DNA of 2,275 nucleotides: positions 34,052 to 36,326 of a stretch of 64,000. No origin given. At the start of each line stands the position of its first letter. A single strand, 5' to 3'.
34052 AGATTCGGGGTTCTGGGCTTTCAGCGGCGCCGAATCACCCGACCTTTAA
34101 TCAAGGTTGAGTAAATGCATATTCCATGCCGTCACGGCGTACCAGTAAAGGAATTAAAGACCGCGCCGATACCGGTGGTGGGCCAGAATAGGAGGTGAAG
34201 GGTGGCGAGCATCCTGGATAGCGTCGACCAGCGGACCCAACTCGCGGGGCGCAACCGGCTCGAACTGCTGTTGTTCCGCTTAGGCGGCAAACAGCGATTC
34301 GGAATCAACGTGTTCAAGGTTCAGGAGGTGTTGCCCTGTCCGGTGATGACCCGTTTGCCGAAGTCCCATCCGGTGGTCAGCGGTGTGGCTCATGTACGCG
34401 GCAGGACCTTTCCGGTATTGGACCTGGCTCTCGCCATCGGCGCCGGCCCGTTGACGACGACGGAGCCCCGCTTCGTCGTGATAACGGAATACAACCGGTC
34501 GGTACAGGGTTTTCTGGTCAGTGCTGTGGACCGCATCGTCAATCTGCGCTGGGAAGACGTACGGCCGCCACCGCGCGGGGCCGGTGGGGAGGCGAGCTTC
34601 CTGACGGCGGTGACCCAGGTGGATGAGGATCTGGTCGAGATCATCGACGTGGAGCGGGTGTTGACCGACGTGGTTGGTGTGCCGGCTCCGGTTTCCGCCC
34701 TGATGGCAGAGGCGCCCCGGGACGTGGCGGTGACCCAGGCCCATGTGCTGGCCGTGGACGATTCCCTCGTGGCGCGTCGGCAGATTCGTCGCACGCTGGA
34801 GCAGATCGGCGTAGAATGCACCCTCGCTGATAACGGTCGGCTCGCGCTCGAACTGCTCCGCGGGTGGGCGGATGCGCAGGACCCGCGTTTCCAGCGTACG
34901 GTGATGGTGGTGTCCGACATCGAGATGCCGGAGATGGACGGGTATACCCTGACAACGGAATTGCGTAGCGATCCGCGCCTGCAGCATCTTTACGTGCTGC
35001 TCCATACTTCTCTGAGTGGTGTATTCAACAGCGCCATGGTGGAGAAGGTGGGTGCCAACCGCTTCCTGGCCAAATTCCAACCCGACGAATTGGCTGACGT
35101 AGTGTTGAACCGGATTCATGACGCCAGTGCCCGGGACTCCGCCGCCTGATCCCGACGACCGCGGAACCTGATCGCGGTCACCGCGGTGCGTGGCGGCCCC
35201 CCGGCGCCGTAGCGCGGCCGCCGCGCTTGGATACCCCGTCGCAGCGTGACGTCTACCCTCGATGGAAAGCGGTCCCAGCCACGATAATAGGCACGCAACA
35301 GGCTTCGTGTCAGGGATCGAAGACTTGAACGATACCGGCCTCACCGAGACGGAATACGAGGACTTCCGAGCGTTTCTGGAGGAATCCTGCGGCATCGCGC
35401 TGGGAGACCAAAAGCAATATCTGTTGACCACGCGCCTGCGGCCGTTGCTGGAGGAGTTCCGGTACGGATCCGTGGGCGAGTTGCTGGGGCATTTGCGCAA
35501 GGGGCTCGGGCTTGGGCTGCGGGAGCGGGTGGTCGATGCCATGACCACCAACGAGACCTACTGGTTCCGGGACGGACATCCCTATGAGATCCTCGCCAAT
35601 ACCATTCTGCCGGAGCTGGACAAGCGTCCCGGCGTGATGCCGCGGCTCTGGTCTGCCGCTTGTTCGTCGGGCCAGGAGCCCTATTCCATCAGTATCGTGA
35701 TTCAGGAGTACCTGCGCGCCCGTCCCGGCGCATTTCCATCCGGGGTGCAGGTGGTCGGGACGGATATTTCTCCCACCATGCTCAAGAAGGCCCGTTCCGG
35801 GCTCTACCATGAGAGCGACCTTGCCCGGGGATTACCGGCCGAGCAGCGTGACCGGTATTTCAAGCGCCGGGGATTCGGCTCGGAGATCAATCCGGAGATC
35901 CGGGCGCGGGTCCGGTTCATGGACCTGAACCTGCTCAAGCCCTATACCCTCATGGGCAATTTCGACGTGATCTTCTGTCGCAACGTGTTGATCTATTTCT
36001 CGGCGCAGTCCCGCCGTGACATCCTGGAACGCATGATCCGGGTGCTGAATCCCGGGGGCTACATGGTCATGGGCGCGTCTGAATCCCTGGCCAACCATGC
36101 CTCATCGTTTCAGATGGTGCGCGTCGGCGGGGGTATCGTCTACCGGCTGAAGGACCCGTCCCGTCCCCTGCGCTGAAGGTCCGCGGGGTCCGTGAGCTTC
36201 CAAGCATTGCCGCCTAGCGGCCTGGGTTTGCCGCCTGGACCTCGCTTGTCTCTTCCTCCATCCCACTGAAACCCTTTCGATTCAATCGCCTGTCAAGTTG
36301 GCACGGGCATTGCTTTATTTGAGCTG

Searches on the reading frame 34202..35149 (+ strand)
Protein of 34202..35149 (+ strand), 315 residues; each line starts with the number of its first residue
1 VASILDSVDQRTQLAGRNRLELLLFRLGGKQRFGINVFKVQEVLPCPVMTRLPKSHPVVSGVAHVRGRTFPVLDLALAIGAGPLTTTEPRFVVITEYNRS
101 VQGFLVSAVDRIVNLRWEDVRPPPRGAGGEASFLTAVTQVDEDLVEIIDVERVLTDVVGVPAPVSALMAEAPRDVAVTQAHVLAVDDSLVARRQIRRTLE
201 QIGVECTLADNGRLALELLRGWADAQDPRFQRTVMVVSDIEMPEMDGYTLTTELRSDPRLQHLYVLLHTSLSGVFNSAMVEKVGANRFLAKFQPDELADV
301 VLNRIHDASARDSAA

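Call 3: search_protein_families(library=pfam, proteins=[window:34202-35149:+], max_evalue=0.01)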
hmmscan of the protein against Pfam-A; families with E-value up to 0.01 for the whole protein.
window:34202-35149:+ (315 aa): 2 families
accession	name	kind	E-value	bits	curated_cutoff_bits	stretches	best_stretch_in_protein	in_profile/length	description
PF01584.24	CheW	-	8.3e-34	116.6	23.5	1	21-156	1-136/138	CheW-like domain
PF00072.30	Response_reg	-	1.1e-14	55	30.2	1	182-300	1-109/111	Response regulator receiver domain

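Call 4: search_protein_families(library=ncbifam, proteins=[window:34202-35149:+], max_evalue=0.01)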
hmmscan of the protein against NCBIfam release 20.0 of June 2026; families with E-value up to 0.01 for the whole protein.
window:34202-35149:+ (315 aa): 42 families (the best 25 are shown)
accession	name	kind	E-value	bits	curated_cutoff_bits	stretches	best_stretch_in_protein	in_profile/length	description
NF007903.0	PRK10612.1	equivalog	1.8e-15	57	260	1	11-155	7-152/167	chemotaxis protein CheW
NF008099.0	PRK10841.1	equivalog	2.1e-10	39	920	1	134-257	782-893/949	two-component system sensor histidine kinase RcsC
NF046020.1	HisKinCckABruc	equivalog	2.7e-10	38.8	1000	1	166-265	737-829/868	cell cycle histidine kinase CckA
NF045944.1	ResRegRpaBCyano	equivalog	1.1e-08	34.7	330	1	183-306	1-116/229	response regulator transcription factor RpaB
NF007135.0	PRK09581.1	equivalog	1.4e-08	34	474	1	180-291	3-105/457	PleD family two-component system response regulator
NF041866.1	EpsW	equivalog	3.1e-08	33.3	200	1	179-310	5-130/131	exopolysaccharide biosynthesis response regulator EpsW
NF007969.0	PRK10693.1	equivalog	1.7e-07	30.6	329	1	177-289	5-106/337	two-component system response regulator RssB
NF011874.0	PRK15347.1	equivalog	2.8e-07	29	852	1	179-260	690-762/921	two component system sensor kinase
NF007901.0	PRK10610.1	equivalog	2.9e-07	30.7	189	1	180-292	6-110/129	chemotaxis response regulator CheY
TIGR01818.1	ntrC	equivalog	3e-07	29.6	558.6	1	182-310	1-119/463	nitrogen regulation protein NR(I)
NF008469.0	PRK11361.1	equivalog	5.3e-07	28.7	714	1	179-301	4-116/461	acetoacetate metabolism transcriptional regulator AtoC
NF001965.0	PRK00742.1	subfamily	2.3e-06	27.1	293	1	179-292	3-108/357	chemotaxis-specific protein-glutamate methyltransferase CheB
NF053512.1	nitric_RR_NosR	exception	2.9e-06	26.6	400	1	182-256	1-66/422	response regulator c-di-GMP phosphodiesterase, NosR family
NF008176.1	PRK10923.1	equivalog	9.4e-06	24.5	620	1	180-296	4-110/469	nitrogen regulation protein NR(I)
NF012023.0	PRK15479.1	equivalog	1.2e-05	25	337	1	229-297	41-108/224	transcriptional regulator TctD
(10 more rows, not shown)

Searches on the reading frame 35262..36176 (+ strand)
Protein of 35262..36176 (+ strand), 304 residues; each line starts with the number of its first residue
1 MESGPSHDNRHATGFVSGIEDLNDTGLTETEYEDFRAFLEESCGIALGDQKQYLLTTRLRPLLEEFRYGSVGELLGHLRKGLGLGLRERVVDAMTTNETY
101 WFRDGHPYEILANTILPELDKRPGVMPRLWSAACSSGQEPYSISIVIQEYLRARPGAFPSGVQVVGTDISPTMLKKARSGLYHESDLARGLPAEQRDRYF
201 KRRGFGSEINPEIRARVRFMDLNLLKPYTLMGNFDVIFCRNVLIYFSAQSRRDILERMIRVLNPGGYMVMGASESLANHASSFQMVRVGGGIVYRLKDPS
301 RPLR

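Call 3: search_protein_families(library=pfam, proteins=[window:35262-36176:+], max_evalue=0.01)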
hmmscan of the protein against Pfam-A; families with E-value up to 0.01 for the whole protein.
window:35262-36176:+ (304 aa): 7 families
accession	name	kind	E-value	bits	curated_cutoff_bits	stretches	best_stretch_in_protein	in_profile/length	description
PF01739.24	CheR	-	2.2e-56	190.9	27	1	97-287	1-190/195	CheR methyltransferase, SAM binding domain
PF03705.20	CheR_N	-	6.5e-11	42.2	27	1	31-80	2-51/53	CheR methyltransferase, all-alpha domain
PF13649.12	Methyltransf_25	-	2.4e-09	38.2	27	1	216-266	47-97/97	Methyltransferase domain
PF08241.18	Methyltransf_11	-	6.3e-09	36.8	21.2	1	161-269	18-94/95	Methyltransferase domain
PF08242.18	Methyltransf_12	-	1.2e-08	36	30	1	160-267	19-97/98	Methyltransferase domain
PF13847.12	Methyltransf_31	-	2.5e-07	30.9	27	1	232-274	73-113/145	Methyltransferase domain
PF13489.12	Methyltransf_23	-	0.0022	18.2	27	1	160-270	43-116/164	Methyltransferase domain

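Call 4: search_protein_families(library=ncbifam, proteins=[window:35262-36176:+], max_evalue=0.01)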
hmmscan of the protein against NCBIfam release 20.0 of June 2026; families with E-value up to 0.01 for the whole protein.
window:35262-36176:+ (304 aa): 7 families
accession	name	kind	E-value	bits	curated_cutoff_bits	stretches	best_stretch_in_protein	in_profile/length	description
NF007902.0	PRK10611.1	equivalog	6.8e-45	153.5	435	1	27-295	22-282/287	protein-glutamate O-methyltransferase CheR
NF043040.1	corrin_prot_MT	hypoth_equivalog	8.5e-06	25.3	180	0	216-270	93-147/216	corrinoid protein-associated methyltransferase CpaM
TIGR04345.1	ovoA_Cterm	equivalog_domain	0.00018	21.1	170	1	163-274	65-173/242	putative 4-mercaptohistidine N1-methyltransferase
NF040539.1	AST_met_ArsM_2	exception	0.0013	18.6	240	0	208-270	103-163/262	putative arsinothricin biosynthesis methyltransferase ArsM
TIGR02021.1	BchM-ChlM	equivalog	0.0017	17.8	158.9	0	230-259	115-144/218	magnesium protoporphyrin IX methyltransferase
TIGR00477.1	tehB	equivalog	0.0044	16.4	219.5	1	217-276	124-180/238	tellurite resistance methyltransferase TehB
NF008405.0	PRK11207.1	equivalog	0.0091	15.5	218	0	218-273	83-135/198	tellurite resistance methyltransferase TehB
